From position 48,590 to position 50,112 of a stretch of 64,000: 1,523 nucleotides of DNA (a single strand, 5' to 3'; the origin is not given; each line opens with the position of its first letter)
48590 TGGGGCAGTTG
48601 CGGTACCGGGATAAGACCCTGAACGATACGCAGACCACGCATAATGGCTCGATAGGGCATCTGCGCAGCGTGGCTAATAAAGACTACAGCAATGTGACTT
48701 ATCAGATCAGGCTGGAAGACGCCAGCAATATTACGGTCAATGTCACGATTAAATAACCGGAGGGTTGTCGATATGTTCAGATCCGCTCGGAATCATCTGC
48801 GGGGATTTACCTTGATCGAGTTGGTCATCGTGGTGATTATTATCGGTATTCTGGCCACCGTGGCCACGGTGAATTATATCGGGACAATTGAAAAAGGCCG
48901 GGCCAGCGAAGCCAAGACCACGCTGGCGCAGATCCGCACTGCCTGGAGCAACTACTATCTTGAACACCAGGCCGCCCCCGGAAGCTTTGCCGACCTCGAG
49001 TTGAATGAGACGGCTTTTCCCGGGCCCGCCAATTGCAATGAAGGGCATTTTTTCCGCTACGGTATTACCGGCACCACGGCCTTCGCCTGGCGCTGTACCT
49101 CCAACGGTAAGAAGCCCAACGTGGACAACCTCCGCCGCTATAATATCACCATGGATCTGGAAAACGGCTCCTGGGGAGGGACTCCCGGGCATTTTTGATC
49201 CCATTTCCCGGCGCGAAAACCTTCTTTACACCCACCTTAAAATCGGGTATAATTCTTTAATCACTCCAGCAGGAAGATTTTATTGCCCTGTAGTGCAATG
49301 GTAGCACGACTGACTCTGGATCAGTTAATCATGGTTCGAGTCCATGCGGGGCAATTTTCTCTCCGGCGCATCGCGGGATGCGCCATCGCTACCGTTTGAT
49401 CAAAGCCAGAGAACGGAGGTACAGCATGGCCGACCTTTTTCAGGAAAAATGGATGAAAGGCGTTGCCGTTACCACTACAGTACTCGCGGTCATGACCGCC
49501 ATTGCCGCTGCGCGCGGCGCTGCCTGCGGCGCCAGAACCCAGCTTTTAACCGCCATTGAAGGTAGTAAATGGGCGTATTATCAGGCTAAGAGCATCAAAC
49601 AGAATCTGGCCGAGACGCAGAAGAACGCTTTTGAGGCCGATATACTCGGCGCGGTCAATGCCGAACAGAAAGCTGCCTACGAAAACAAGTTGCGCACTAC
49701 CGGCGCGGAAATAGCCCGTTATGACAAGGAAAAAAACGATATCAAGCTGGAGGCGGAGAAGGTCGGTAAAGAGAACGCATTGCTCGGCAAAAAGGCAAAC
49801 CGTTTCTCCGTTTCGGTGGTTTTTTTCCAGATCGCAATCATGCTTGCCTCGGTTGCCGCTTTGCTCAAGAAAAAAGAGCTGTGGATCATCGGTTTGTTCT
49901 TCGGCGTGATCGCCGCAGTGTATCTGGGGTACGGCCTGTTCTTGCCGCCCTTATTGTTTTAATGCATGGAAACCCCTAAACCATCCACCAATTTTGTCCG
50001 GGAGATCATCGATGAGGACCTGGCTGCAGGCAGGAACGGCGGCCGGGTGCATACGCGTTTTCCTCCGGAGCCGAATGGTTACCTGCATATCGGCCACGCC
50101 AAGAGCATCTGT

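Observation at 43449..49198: Orphan prepilin gene cluster with a cysteine-rich protein and a duplicated secreted protein: candidate novel pilus-tip / surface-filament module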

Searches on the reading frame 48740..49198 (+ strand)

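Call 4: search_protein_families(library=pfam, proteins=[window:48740-49198:+], max_evalue=1)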
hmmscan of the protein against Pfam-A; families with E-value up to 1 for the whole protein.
window:48740-49198:+ (152 aa): 6 families
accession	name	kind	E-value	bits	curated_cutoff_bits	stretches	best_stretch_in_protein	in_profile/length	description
PF07963.17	N_methyl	-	4.8e-08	32.7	21.2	1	19-42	3-26/27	Prokaryotic N-terminal methylation motif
PF16732.10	ComP_DUS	-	0.061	14.6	27.3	1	45-79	2-36/87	Type IV minor pilin ComP, DNA uptake sequence receptor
PF00114.24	Pilin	-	0.13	13.7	22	1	53-140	3-82/108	Pilin (bacterial filament)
PF16734.10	Pilin_GH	-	0.16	12.8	28.9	1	56-134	2-70/114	Type IV pilin-like G and H, putative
PF08334.16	T2SSG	-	0.18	12.3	21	1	45-86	1-42/108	Type II secretion system (T2SS), protein G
PF21557.3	RhaB_D2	-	0.24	11.7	27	1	34-89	24-77/172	Alpha-L-rhamnosidase, domain D2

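Call 5: search_protein_families(library=ncbifam, proteins=[window:48740-49198:+], max_evalue=1)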
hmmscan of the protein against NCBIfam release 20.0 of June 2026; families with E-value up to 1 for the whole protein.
window:48740-49198:+ (152 aa): 14 families
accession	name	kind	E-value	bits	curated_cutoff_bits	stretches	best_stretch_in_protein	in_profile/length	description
NF041775.1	typeIV_PilA_Myxo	equivalog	7.4e-13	49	400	1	20-77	10-67/214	type IV pilin protein PilA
TIGR01710.1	typeII_sec_gspG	equivalog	5.5e-11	42.6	88.85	1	21-87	1-67/134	type II secretion system major pseudopilin GspG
TIGR01708.2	typeII_sec_gspH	equivalog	1.2e-07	31.9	80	1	21-63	2-44/169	type II secretion system minor pseudopilin GspH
TIGR02532.1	IV_pilin_GFxxxE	domain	3.7e-07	29.7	16.3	1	21-43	2-24/24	prepilin-type N-terminal cleavage/methylation domain-containing protein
NF007862.0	PRK10574.1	equivalog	1.6e-06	28.3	138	1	19-77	3-61/145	prepilin peptidase-dependent pilin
NF040999.1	pilin_ComGC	equivalog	4.7e-05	23.5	75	1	21-87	2-67/84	competence type IV pilus major pilin ComGC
TIGR02596.1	TIGR02596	subfamily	0.0013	18.8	70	1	23-63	1-41/196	Verru_Chthon cassette protein D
NF007800.0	PRK10506.1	equivalog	0.008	16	158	1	18-44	6-32/163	prepilin peptidase-dependent protein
NF041013.1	T4P_ComGE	equivalog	0.022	14.8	49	1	20-64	3-47/83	competence type IV pilus minor pilin ComGE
NF040982.1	ComGD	equivalog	0.028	14.8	70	1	21-45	2-26/139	competence type IV pilus minor pilin ComGD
NF047827.1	T3SSXpsH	equivalog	0.095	12.5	160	1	21-68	1-49/145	type II secretion system protein XpsH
NF053721.1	PA3694_fam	subfamily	0.1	13.1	60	1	28-57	5-34/94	PA3694 family proteiin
TIGR02599.1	TIGR02599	subfamily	0.11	11.6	256.5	1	22-60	1-39/361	Verru_Chthon cassette protein C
NF038304.1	EPS_HpsC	equivalog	0.19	11.3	200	1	17-65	17-66/318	hormogonium polysaccharide secretion pseudopilin HpsC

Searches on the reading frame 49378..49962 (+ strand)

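Call 4: search_protein_families(library=pfam, proteins=[window:49378-49962:+], max_evalue=1)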
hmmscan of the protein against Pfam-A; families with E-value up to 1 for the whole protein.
window:49378-49962:+ (194 aa): 4 families
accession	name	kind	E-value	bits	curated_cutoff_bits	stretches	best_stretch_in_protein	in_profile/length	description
PF14235.11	DUF4337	-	1.5e-37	129.7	27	1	28-186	3-160/161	Domain of unknown function (DUF4337)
PF18181.6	SLATT_1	-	0.012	16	26.3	1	23-86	24-87/122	SMODS and SLOG-associating 2TM effector domain 1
PF10422.14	LRS4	-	0.056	13.8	24.2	1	73-123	55-105/211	Monopolin complex subunit LRS4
PF14980.11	TIP39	-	0.43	10.9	27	1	42-65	15-38/51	TIP39 peptide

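Call 5: search_protein_families(library=ncbifam, proteins=[window:49378-49962:+], max_evalue=1)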
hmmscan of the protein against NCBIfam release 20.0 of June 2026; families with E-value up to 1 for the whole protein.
window:49378-49962:+ (194 aa): 3 families
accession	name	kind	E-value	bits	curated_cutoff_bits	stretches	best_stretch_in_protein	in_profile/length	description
NF033634.1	SLATT_1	domain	0.26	11.3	41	1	138-181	22-67/132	SLATT domain-containing protein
NF033804.1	Streccoc_I_II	equivalog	0.44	7.8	1500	1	66-130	352-475/1551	antigen I/II family LPXTG-anchored adhesin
NF035925.1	Geo26A_fam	subfamily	0.54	10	40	1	23-76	132-186/197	geobacillin-26 family protein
